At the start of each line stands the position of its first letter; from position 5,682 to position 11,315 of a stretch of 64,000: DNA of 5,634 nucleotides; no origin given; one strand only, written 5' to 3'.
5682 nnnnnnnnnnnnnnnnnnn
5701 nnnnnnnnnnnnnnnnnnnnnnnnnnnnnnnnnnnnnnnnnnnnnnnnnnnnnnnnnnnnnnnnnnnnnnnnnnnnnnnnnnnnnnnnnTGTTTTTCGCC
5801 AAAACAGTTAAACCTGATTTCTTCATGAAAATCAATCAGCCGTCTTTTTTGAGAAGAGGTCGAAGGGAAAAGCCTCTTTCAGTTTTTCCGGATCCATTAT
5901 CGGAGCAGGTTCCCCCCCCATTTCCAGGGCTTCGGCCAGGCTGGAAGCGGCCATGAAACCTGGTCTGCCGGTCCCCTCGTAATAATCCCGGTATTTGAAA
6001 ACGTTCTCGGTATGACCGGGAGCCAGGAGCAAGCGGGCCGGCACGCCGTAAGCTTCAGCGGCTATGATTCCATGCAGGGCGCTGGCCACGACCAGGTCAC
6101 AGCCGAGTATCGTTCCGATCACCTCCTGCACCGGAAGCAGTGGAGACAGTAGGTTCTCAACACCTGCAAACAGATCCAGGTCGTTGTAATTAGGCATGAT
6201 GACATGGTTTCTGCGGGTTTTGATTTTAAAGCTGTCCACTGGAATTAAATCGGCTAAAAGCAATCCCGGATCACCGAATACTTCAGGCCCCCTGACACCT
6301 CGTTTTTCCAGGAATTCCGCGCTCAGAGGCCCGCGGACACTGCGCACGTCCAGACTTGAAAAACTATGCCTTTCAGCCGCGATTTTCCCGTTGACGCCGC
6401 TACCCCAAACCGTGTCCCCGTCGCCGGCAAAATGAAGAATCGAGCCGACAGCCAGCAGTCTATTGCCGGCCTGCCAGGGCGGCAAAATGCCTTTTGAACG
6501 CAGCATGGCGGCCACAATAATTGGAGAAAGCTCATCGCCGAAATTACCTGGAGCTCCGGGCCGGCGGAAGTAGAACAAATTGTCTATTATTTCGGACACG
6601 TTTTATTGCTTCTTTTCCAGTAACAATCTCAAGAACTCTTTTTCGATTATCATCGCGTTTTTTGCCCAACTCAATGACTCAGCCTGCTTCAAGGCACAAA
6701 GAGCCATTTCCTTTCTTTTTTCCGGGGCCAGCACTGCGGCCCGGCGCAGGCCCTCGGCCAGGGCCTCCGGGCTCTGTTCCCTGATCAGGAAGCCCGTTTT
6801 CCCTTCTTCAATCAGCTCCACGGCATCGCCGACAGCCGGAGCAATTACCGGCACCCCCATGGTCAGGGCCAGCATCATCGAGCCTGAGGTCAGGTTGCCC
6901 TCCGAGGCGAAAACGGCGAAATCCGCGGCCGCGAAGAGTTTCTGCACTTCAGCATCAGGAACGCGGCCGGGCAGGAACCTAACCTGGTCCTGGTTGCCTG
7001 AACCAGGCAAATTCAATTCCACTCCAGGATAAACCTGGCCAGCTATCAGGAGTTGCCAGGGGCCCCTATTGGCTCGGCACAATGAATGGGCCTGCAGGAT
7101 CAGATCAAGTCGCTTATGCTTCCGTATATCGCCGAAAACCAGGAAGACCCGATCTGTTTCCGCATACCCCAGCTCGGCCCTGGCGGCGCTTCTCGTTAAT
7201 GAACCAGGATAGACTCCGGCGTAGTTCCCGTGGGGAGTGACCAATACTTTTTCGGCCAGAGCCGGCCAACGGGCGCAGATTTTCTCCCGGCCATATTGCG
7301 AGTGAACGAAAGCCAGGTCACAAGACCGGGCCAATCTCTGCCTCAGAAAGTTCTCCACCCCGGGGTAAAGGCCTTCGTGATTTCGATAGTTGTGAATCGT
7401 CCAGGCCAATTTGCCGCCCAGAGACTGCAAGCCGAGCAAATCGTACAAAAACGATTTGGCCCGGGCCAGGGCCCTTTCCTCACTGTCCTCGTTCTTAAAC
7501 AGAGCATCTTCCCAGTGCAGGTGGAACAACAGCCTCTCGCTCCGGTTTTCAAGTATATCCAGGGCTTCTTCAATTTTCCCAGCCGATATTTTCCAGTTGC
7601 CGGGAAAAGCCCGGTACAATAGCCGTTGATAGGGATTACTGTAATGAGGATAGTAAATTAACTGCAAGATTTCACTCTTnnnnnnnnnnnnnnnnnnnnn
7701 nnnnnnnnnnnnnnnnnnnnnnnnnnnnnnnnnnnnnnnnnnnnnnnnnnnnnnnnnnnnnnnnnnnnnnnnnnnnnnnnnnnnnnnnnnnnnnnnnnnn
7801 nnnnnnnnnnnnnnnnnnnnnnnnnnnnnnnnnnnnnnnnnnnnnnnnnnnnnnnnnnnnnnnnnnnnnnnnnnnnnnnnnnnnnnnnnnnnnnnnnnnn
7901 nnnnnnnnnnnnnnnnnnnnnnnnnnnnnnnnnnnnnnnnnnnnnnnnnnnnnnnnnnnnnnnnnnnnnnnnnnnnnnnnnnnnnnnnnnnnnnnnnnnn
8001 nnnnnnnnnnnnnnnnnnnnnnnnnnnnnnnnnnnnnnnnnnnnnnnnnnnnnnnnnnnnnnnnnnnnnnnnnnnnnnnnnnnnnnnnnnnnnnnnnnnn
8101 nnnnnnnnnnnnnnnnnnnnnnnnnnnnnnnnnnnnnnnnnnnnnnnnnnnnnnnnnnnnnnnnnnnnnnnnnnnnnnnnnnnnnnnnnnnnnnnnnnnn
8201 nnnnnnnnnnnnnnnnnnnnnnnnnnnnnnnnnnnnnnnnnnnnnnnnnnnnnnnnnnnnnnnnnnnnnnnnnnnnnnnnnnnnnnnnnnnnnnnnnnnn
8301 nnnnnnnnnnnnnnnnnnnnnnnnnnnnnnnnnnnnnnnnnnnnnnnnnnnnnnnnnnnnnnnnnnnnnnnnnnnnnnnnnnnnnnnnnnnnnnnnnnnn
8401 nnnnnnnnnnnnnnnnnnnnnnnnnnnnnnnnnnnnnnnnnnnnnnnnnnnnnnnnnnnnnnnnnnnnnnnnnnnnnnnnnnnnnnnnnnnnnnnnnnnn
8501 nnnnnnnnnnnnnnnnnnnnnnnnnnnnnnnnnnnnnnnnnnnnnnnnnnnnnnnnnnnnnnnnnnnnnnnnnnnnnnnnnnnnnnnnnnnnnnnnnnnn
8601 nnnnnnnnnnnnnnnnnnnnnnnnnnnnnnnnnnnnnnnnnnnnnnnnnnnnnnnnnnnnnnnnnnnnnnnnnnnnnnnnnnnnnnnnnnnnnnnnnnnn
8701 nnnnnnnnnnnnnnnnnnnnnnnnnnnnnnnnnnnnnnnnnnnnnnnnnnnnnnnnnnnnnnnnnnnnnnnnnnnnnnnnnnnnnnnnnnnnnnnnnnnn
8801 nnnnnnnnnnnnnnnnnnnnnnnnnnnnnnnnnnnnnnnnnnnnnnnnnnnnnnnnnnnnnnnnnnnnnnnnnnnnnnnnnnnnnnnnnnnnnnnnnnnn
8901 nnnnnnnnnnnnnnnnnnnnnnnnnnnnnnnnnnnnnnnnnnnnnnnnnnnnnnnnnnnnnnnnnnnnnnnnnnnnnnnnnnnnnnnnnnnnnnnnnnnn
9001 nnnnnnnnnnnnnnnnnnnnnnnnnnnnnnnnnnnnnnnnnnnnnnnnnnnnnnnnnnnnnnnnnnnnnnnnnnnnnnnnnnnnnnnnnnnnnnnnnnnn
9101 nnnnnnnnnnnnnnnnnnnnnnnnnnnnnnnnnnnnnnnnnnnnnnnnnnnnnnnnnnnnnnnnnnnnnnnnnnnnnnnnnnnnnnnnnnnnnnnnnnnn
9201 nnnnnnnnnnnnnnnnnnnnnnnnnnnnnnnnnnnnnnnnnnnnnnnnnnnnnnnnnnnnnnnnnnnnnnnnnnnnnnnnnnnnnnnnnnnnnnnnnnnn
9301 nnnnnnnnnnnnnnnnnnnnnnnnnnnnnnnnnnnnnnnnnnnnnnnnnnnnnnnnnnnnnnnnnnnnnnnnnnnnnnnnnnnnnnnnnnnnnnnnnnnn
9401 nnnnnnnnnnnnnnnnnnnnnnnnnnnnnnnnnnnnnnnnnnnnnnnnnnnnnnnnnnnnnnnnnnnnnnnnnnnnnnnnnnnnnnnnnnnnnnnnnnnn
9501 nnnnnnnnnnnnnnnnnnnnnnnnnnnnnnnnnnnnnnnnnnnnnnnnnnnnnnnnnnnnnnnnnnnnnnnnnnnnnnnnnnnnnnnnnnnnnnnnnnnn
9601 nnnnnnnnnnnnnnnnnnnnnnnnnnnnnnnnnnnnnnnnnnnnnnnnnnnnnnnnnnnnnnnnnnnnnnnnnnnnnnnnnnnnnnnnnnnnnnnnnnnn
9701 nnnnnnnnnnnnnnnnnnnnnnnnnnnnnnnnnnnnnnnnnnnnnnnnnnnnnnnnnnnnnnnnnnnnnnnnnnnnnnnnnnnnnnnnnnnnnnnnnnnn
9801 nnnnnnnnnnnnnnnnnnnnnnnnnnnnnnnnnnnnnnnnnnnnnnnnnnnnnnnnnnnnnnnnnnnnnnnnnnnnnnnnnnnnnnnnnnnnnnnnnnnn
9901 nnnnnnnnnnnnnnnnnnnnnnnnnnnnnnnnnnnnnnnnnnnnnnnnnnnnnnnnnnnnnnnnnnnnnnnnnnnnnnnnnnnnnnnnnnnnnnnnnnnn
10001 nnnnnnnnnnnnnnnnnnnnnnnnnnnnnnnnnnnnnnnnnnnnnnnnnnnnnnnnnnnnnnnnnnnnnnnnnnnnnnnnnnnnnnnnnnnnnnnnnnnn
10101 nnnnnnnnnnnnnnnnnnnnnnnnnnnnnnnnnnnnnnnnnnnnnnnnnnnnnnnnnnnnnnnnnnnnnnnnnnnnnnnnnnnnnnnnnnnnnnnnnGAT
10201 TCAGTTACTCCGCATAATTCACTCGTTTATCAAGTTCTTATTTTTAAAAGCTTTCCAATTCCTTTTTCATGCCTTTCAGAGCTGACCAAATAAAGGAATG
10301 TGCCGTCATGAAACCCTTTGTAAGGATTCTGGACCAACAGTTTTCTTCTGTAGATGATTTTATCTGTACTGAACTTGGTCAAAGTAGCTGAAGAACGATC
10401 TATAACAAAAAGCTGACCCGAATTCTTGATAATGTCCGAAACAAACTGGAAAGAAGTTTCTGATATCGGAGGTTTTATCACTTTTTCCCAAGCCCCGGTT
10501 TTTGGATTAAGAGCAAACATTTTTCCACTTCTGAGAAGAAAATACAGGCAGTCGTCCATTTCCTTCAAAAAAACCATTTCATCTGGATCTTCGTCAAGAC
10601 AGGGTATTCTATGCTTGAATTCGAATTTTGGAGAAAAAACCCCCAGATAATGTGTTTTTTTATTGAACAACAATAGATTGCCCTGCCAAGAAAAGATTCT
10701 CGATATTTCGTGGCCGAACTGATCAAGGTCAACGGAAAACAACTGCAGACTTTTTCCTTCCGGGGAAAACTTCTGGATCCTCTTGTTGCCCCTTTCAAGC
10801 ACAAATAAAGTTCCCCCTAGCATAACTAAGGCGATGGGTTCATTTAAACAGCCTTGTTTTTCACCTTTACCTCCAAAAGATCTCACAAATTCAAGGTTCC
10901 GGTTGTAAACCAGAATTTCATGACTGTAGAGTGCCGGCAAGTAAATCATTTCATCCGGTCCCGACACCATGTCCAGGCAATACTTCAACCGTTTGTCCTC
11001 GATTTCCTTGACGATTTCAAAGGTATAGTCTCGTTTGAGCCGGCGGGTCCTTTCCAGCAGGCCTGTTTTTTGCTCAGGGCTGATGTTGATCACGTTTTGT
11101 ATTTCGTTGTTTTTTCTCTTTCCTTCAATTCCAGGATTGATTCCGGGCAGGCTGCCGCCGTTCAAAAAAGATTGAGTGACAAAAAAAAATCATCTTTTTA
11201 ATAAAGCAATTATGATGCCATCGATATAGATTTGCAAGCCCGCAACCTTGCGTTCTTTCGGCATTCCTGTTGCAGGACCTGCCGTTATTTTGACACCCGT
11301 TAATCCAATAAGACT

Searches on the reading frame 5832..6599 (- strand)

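Call 22: search_protein_families(library=pfam, proteins=[window:5832-6599:-], max_evalue=0.0001)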
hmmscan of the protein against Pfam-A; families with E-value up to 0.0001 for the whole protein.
window:5832-6599:- (255 aa): 1 family
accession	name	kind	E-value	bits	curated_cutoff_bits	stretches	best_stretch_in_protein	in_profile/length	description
PF04230.19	PS_pyruv_trans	-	5.9e-16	59.6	25.3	1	64-189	99-274/280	Polysaccharide pyruvyl transferase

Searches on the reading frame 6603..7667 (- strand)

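Call 22: search_protein_families(library=pfam, proteins=[window:6603-7667:-], max_evalue=0.0001)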
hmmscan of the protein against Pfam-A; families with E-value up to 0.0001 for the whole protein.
window:6603-7667:- (354 aa): 2 families
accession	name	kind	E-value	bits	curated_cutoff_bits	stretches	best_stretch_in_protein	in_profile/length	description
PF13692.12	Glyco_trans_1_4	-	3.5e-20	73.2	27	1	173-309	2-138/142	Glycosyl transferases group 1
PF00534.26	Glycos_transf_1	-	1.9e-19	70.3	26.4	1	161-321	4-165/172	Glycosyl transferases group 1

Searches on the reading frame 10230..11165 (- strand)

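Call 22: search_protein_families(library=pfam, proteins=[window:10230-11165:-], max_evalue=0.0001)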
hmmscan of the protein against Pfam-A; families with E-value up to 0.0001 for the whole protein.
window:10230-11165:- (311 aa): 0 families

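Call 28: search_protein_families(library=ncbifam, proteins=[window:10230-11165:-], max_evalue=0.01)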
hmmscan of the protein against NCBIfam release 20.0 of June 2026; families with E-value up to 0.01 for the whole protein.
window:10230-11165:- (311 aa): 2 families
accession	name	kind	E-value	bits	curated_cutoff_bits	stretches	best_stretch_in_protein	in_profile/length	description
NF035926.1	scyF_NHL_VPEP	equivalog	1.9e-06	27.3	350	1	71-145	162-238/376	scytonemin biosynthesis PEP-CTERM protein ScyF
NF009788.0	PRK13280.2-3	equivalog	0.0083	15.5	474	0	36-113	106-184/283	N-glycosylase/DNA lyase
